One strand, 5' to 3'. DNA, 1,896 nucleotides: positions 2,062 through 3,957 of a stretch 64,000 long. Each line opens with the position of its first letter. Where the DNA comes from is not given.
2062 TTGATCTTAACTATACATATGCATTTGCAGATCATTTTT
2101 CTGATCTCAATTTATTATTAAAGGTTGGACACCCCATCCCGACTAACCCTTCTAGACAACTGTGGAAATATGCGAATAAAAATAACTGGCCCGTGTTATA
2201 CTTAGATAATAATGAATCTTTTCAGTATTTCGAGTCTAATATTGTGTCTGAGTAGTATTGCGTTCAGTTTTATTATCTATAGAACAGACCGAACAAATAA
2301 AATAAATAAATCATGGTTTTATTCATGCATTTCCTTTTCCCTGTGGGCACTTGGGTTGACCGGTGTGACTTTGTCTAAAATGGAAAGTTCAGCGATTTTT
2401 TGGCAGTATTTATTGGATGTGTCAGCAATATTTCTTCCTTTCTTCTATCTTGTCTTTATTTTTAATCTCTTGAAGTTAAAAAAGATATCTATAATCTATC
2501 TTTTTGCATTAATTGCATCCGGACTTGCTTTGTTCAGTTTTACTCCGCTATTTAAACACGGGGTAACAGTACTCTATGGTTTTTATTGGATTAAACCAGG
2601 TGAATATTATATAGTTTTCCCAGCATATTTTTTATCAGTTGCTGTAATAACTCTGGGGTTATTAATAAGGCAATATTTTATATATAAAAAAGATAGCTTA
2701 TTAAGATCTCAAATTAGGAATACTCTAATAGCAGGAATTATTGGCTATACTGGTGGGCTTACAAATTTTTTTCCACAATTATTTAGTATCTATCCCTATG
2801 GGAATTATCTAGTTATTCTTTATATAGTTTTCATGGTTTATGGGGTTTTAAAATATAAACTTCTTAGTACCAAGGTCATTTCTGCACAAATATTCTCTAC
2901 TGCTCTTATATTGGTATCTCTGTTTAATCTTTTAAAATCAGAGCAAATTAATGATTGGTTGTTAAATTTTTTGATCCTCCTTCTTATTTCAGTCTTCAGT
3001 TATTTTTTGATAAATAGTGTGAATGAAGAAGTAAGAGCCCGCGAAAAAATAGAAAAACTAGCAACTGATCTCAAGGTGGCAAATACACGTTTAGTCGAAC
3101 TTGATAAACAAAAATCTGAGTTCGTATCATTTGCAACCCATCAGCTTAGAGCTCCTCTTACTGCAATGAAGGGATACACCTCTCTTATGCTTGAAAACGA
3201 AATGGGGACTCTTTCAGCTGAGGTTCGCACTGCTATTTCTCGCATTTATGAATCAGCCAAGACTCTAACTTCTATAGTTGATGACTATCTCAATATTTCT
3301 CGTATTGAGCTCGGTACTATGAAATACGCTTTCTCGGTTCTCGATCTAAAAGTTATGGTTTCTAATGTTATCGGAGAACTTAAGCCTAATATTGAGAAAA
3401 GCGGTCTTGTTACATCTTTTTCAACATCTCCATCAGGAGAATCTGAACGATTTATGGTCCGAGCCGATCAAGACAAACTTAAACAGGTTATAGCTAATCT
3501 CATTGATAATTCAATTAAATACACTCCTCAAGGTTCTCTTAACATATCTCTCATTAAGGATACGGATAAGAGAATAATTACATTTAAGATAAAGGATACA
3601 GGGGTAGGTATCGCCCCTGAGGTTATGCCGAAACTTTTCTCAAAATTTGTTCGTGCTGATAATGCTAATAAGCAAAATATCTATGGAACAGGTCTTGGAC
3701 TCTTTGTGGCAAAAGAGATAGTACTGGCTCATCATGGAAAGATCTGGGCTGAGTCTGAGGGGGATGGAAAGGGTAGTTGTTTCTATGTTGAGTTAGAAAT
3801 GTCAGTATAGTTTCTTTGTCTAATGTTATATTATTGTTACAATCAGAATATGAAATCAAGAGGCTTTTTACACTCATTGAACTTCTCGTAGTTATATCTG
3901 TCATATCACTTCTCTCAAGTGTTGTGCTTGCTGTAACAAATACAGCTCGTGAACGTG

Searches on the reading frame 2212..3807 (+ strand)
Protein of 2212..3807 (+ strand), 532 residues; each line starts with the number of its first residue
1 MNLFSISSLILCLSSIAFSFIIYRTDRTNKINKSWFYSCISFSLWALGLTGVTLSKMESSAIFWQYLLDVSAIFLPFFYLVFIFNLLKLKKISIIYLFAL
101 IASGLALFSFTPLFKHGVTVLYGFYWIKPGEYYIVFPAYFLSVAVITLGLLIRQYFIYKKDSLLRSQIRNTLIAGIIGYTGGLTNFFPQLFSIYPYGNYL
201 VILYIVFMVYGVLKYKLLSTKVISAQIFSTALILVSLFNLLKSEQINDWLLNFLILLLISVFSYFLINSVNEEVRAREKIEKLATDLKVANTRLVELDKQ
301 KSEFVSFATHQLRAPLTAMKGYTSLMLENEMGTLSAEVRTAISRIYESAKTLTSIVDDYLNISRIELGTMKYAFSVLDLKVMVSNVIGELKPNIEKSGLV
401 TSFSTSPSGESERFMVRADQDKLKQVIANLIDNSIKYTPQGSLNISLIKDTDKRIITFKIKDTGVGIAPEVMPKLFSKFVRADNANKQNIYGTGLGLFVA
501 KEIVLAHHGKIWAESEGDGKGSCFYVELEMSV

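Call 7: search_protein_families(library=pfam, proteins=[window:2212-3807:+], max_evalue=0.01)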
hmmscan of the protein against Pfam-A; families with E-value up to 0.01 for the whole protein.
window:2212-3807:+ (532 aa): 3 families
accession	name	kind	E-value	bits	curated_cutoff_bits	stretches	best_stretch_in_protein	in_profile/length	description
PF02518.31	HATPase_c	-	2.2e-26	92.9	26.4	1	419-530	2-109/111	Histidine kinase-, DNA gyrase B-, and HSP90-like ATPase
PF00512.31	HisKA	-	4.1e-15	56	26.9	1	300-367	1-65/66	His Kinase A (phospho-acceptor) domain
PF13589.12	HATPase_c_3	-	0.00043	20.8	25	1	423-507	3-87/137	Histidine kinase-, DNA gyrase B-, and HSP90-like ATPase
